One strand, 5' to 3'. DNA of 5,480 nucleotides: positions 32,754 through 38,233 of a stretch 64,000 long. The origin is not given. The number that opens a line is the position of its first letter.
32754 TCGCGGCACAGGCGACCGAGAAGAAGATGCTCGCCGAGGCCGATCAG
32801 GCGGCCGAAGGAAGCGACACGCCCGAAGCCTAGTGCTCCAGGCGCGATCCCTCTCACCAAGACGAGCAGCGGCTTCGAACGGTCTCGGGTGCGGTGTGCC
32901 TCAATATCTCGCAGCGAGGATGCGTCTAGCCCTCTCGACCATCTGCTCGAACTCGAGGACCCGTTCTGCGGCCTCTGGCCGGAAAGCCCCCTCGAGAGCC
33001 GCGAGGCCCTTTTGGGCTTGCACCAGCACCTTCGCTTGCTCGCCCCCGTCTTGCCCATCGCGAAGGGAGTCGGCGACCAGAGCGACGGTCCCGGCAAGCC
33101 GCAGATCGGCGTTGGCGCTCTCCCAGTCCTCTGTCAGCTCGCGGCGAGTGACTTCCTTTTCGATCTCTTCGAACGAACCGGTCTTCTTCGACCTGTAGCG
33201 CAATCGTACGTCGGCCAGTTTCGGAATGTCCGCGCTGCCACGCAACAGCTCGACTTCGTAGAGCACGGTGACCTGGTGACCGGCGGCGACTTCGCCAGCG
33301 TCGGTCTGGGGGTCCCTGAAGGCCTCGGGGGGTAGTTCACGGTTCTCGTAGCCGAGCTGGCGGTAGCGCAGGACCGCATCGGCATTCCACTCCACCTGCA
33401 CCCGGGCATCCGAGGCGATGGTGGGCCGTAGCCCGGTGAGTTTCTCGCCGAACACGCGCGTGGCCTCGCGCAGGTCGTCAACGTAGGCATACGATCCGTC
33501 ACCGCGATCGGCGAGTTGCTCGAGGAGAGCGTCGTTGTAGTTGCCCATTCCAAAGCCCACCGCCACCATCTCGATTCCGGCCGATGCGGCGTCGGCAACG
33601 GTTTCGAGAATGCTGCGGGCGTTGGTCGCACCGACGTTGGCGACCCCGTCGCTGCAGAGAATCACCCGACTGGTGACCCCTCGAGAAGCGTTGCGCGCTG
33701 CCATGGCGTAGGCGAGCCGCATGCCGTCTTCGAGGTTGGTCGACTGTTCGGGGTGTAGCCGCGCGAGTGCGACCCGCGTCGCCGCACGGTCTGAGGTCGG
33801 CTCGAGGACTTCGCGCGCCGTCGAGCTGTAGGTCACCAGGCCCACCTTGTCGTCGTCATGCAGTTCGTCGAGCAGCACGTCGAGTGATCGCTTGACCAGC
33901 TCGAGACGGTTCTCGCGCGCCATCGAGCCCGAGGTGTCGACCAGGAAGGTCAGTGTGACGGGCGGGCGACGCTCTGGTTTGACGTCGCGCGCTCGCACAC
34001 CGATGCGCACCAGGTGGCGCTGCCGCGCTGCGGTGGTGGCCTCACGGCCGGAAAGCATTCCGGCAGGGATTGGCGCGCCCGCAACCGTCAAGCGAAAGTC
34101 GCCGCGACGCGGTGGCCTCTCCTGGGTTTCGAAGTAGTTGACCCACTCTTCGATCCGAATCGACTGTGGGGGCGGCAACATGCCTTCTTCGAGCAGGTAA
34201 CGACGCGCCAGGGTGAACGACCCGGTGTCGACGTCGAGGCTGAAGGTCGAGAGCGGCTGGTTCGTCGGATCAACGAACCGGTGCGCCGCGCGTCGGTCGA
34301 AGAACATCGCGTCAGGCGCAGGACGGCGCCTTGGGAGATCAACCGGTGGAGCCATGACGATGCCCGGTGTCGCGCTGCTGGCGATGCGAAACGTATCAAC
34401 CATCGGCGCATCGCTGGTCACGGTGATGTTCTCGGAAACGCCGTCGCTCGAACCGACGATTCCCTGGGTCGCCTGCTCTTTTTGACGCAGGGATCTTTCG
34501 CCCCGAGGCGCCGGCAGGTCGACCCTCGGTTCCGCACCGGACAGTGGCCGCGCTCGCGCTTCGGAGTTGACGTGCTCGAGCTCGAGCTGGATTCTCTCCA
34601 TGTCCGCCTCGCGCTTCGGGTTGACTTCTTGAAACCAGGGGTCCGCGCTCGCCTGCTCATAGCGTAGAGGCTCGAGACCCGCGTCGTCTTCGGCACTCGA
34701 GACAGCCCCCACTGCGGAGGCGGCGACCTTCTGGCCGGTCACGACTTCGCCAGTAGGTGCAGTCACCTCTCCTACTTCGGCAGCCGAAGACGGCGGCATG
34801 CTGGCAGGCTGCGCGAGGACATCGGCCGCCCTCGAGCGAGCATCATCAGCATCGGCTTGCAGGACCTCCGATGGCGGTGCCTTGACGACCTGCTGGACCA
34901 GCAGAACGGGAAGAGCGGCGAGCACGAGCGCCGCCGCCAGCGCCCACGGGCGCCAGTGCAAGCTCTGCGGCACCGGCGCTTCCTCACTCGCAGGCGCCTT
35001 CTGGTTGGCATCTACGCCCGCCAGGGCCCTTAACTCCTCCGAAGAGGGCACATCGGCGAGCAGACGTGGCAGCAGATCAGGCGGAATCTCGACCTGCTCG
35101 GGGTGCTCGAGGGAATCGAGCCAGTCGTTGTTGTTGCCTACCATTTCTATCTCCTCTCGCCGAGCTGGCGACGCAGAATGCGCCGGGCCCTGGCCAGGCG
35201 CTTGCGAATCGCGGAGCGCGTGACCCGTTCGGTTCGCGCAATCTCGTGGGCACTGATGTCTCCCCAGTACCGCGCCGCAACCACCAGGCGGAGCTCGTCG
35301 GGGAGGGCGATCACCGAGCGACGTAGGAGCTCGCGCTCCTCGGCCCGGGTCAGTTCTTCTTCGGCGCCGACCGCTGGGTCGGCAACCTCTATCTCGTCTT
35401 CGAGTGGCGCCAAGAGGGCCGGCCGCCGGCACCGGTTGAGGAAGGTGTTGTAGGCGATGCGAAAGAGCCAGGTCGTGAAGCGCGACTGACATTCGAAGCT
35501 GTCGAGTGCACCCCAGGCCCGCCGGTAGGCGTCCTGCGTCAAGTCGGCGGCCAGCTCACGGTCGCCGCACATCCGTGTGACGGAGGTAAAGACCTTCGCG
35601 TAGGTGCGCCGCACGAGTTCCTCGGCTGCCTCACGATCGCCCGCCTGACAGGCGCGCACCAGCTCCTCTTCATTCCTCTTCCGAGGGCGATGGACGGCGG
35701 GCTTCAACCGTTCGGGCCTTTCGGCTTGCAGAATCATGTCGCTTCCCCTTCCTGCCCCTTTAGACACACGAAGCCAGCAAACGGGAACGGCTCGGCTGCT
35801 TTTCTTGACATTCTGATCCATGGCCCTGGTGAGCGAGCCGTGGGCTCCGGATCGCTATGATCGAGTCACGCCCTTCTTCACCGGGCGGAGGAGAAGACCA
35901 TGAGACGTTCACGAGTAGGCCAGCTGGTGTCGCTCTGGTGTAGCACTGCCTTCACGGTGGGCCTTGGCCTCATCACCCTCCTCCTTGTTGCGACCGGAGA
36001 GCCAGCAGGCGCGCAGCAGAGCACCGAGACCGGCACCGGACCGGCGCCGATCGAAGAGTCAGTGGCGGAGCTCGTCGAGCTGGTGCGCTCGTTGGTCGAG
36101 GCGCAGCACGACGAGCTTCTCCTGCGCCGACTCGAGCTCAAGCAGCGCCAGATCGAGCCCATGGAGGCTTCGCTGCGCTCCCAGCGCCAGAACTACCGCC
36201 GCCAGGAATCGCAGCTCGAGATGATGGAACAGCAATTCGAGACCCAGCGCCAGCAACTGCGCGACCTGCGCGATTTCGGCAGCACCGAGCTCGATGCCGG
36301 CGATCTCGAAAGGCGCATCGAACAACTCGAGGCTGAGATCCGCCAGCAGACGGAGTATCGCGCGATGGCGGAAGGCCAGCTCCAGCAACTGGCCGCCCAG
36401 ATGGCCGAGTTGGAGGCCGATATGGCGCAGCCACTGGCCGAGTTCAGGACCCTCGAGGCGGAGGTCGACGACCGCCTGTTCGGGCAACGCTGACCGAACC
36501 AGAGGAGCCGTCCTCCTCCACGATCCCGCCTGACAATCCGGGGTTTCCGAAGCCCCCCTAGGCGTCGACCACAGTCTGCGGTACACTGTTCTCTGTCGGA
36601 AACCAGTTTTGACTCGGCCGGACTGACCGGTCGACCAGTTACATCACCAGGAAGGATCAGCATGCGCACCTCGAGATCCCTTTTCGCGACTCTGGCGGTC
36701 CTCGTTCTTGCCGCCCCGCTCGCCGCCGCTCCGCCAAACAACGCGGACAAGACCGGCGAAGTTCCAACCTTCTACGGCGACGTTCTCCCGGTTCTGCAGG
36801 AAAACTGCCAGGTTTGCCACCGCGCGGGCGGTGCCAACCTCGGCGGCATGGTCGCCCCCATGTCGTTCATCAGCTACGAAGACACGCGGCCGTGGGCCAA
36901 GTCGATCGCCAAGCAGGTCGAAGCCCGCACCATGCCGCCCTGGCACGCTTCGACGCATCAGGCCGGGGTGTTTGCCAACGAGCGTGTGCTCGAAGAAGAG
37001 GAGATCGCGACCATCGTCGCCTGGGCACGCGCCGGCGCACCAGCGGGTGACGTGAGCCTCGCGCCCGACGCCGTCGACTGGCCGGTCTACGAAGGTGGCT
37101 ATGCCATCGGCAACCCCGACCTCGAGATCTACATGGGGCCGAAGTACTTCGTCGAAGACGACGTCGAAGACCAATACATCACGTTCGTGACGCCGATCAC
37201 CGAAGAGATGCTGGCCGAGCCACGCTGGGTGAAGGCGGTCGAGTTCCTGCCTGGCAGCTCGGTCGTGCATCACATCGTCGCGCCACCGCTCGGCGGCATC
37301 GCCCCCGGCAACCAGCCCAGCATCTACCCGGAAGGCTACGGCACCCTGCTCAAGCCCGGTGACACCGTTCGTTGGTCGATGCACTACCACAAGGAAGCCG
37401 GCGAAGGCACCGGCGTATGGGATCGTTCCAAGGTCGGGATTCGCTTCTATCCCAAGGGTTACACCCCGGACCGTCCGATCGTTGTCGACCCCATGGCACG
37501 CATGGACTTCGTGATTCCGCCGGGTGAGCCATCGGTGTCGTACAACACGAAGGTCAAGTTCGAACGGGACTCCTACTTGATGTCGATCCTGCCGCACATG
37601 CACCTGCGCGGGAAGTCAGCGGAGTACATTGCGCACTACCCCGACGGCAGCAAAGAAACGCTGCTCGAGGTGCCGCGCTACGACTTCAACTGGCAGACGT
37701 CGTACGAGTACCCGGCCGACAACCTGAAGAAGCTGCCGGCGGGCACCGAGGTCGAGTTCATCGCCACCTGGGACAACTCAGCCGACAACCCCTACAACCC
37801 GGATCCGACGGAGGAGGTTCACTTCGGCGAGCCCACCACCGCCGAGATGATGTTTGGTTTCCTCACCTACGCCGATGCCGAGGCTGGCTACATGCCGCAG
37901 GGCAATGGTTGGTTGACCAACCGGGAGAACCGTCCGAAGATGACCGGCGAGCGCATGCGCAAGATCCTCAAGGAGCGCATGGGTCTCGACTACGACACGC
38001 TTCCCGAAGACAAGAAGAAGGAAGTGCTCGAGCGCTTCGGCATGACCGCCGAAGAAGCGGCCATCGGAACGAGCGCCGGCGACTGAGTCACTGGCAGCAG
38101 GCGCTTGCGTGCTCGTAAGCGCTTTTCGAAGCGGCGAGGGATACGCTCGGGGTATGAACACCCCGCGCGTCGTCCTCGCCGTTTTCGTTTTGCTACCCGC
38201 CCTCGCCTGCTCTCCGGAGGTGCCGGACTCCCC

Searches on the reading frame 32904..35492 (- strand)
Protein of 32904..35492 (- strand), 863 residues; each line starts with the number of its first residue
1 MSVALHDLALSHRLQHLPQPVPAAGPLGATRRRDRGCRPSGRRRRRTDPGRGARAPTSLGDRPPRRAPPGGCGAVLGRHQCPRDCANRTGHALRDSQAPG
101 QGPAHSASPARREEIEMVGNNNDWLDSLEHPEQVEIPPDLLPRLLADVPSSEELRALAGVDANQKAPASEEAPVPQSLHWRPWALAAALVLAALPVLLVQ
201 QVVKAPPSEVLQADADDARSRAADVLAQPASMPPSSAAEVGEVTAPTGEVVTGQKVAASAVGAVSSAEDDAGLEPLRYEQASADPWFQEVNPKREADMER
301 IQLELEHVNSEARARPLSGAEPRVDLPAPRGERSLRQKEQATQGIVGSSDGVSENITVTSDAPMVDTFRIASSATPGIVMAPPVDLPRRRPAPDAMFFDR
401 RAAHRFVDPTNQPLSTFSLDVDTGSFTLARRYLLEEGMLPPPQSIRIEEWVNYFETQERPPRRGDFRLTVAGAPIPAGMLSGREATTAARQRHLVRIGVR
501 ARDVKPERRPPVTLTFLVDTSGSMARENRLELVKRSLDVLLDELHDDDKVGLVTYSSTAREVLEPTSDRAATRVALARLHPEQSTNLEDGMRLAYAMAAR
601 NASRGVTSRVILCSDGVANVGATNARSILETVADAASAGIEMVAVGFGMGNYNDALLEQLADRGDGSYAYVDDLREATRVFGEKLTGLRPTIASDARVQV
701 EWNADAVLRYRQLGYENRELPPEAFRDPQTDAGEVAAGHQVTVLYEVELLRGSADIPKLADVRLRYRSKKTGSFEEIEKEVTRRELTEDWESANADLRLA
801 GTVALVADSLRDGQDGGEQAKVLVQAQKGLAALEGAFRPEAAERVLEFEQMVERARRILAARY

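Call 65: search_protein_families(library=pfam, proteins=[window:32904-35492:-], max_evalue=0.001)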
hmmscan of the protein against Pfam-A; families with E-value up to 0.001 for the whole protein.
window:32904-35492:- (863 aa): 5 families
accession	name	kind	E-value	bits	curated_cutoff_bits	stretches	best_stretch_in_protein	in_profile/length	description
PF12034.13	YfbK_C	-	2.3e-25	90.2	25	1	691-821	5-152/184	Uncharacterized protein YfbK, C-terminal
PF00092.34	VWA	-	2.7e-19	70.5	23.8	1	514-677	2-168/174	von Willebrand factor type A domain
PF12450.13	vWF_A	-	4e-18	65.6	25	1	398-475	7-84/94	von Willebrand factor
PF13519.12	VWA_2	-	1.7e-17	64.5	27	1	515-616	2-106/107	von Willebrand factor type A domain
PF04811.21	Sec23_trunk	-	0.00091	19.3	27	0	511-559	3-53/241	Sec23/Sec24 trunk domain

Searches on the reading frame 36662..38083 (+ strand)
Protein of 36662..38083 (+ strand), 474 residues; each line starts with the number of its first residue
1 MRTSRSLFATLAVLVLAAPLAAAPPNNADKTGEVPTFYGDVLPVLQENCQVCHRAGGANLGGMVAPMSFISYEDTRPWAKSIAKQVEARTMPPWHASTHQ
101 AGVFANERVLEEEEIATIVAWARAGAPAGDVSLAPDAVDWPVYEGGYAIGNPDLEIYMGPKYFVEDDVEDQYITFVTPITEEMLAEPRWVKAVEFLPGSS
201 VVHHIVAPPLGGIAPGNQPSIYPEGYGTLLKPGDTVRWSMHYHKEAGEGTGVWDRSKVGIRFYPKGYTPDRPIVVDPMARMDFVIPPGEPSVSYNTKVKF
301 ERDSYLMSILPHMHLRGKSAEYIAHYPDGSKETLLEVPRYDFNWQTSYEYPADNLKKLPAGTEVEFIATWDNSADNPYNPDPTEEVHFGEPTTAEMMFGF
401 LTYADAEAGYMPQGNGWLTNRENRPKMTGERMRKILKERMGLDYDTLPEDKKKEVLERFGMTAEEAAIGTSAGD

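Call 65: search_protein_families(library=pfam, proteins=[window:36662-38083:+], max_evalue=0.001)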
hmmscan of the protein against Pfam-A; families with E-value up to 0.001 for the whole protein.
window:36662-38083:+ (474 aa): 1 family
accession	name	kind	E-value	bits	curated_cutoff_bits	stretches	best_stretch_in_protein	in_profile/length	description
PF00034.26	Cytochrom_C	-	0.00058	21.6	21.3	0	46-121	9-85/90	Cytochrome c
